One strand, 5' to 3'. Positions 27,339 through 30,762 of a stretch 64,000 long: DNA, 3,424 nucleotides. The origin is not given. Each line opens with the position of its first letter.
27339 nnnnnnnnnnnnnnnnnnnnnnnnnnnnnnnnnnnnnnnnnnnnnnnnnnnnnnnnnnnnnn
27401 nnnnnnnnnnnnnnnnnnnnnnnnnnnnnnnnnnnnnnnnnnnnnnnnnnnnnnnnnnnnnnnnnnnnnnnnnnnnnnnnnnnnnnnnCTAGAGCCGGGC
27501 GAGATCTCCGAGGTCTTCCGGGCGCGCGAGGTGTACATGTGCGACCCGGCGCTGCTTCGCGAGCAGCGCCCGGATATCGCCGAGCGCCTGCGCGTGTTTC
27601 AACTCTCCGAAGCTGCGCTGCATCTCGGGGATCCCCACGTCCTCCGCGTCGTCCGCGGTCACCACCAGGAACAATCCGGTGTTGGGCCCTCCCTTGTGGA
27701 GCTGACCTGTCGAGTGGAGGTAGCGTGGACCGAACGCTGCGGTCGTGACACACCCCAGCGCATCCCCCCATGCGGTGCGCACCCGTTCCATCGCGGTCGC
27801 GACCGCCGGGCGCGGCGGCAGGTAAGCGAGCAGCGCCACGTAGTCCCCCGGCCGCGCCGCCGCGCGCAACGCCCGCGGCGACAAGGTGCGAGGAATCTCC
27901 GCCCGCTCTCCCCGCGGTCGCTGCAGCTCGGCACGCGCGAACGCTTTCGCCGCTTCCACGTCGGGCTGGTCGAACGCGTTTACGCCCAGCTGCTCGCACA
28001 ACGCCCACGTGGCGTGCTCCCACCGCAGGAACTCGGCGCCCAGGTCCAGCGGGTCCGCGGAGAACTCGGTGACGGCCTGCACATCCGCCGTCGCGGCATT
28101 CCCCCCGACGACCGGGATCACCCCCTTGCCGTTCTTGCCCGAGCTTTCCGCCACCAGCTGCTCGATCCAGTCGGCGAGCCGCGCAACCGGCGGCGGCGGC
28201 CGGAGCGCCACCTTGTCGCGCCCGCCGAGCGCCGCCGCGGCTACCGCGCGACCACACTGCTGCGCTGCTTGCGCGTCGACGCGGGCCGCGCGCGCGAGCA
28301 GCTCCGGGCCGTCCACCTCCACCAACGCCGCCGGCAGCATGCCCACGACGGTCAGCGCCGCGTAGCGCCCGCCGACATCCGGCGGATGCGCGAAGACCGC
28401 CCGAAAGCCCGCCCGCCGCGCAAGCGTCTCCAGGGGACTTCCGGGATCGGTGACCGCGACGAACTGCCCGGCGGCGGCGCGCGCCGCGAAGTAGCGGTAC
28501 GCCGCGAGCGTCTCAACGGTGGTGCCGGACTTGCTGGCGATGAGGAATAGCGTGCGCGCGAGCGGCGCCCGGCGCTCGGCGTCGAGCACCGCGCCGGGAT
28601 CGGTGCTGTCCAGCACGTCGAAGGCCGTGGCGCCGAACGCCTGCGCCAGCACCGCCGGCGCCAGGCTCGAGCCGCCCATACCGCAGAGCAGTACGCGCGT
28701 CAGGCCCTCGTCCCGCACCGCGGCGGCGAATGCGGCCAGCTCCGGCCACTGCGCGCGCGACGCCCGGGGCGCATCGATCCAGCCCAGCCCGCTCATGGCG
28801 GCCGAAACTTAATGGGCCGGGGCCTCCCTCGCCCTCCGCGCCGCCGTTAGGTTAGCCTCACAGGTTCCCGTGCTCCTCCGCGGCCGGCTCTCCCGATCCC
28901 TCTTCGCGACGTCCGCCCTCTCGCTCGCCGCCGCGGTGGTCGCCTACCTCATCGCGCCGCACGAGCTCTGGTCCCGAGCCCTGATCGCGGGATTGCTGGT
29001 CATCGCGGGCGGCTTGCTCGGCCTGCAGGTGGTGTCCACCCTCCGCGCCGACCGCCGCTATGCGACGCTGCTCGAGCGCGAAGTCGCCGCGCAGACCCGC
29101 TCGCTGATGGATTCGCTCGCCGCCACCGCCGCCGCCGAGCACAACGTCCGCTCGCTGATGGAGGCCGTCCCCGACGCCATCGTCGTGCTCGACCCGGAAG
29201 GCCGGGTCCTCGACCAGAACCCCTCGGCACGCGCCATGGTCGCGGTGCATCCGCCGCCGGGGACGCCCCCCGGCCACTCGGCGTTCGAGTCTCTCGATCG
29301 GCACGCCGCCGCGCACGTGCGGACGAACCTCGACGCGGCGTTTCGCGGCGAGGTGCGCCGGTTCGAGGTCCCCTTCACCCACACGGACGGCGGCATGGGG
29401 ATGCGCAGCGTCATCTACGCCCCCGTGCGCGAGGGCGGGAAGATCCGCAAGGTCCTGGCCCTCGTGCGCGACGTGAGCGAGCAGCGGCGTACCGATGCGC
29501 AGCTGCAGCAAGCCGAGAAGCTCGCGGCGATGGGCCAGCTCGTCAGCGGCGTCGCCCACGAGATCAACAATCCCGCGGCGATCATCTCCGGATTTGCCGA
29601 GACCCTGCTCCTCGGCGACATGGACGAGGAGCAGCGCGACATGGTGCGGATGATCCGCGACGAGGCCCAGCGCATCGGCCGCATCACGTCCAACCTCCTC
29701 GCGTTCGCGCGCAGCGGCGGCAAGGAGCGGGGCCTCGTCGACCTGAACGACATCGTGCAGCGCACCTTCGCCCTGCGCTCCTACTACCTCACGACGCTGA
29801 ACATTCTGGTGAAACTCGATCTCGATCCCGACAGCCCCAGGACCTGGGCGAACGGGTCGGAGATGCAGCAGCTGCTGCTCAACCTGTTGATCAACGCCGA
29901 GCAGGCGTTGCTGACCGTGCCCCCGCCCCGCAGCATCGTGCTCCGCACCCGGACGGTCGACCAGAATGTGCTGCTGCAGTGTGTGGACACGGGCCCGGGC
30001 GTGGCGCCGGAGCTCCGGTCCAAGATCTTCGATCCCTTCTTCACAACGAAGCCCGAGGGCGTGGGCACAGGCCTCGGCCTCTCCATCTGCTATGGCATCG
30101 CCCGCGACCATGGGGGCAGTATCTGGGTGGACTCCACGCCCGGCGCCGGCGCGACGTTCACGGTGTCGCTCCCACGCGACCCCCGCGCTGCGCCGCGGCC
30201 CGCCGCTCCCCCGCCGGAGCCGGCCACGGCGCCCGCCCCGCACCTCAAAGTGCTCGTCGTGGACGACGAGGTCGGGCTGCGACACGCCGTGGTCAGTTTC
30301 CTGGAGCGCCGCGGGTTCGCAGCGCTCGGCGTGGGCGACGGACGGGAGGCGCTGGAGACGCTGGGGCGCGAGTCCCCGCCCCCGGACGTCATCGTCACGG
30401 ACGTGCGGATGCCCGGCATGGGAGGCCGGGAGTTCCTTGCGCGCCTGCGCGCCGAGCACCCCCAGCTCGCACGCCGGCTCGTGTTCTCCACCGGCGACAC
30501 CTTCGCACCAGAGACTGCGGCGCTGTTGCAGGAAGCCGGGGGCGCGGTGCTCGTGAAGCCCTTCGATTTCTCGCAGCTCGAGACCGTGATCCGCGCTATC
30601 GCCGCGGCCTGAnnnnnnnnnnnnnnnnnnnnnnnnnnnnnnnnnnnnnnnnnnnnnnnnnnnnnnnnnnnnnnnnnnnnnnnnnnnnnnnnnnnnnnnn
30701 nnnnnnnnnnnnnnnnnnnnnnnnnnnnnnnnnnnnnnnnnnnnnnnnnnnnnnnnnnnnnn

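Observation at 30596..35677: Five-gene chaperone-usher-type pilus operon built on DUF4402/SCPU-like subunits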

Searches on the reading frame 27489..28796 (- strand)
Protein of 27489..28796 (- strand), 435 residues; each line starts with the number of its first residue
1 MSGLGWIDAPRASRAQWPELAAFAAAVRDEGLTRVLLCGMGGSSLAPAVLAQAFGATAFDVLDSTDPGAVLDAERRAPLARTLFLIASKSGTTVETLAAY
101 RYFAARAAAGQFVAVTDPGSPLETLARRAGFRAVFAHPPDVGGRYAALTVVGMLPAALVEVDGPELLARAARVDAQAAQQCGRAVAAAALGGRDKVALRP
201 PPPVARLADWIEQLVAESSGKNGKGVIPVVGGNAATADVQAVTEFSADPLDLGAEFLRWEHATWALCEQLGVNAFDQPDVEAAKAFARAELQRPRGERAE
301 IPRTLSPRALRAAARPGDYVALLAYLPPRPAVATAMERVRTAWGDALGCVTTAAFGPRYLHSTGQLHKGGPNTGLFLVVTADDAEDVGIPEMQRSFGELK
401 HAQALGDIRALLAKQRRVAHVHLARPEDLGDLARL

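Call 47: search_protein_families(library=pfam, proteins=[window:27489-28796:-], max_evalue=0.01)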
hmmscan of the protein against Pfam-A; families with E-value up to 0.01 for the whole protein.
window:27489-28796:- (435 aa): 1 family
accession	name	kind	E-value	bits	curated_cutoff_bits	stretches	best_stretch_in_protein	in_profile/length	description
PF00342.24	PGI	-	9.5e-09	34.8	22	1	32-158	96-232/486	Phosphoglucose isomerase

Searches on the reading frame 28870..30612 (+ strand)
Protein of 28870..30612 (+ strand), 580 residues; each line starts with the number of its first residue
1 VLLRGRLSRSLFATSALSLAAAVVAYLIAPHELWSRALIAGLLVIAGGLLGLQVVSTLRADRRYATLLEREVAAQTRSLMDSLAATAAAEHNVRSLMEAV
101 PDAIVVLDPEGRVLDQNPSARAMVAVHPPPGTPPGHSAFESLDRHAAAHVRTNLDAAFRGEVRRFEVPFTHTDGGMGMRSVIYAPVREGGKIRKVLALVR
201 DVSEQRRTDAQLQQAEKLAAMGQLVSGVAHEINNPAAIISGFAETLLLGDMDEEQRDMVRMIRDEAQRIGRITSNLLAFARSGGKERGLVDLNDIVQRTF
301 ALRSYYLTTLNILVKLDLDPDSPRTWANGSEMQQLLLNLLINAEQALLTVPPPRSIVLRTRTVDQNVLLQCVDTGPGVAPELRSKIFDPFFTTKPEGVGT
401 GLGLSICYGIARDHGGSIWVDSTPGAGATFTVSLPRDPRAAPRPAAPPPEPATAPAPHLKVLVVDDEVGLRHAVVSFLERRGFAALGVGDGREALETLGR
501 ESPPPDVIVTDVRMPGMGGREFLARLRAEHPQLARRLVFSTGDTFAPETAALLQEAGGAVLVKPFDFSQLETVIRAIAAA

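Call 47: search_protein_families(library=pfam, proteins=[window:28870-30612:+], max_evalue=0.01)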
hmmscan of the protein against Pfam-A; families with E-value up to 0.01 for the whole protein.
window:28870-30612:+ (580 aa): 7 families
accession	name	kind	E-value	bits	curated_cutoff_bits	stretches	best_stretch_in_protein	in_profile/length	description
PF02518.31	HATPase_c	-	3.5e-23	82.6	26.4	1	330-437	4-110/111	Histidine kinase-, DNA gyrase B-, and HSP90-like ATPase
PF00072.30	Response_reg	-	3e-18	66.4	30.2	1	461-574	1-110/111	Response regulator receiver domain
PF00512.31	HisKA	-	1.3e-14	54.4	26.9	1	221-282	2-63/66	His Kinase A (phospho-acceptor) domain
PF08448.16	PAS_4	-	1.3e-13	51.5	23.1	1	98-207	2-110/110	PAS fold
PF13188.13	PAS_8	-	1.9e-05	24.8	21.8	1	94-126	4-36/65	PAS domain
PF13426.13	PAS_9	-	0.0024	18.6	27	1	101-204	1-103/103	PAS domain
PF00989.32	PAS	-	0.0069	16.8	22.6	0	93-142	3-50/113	PAS fold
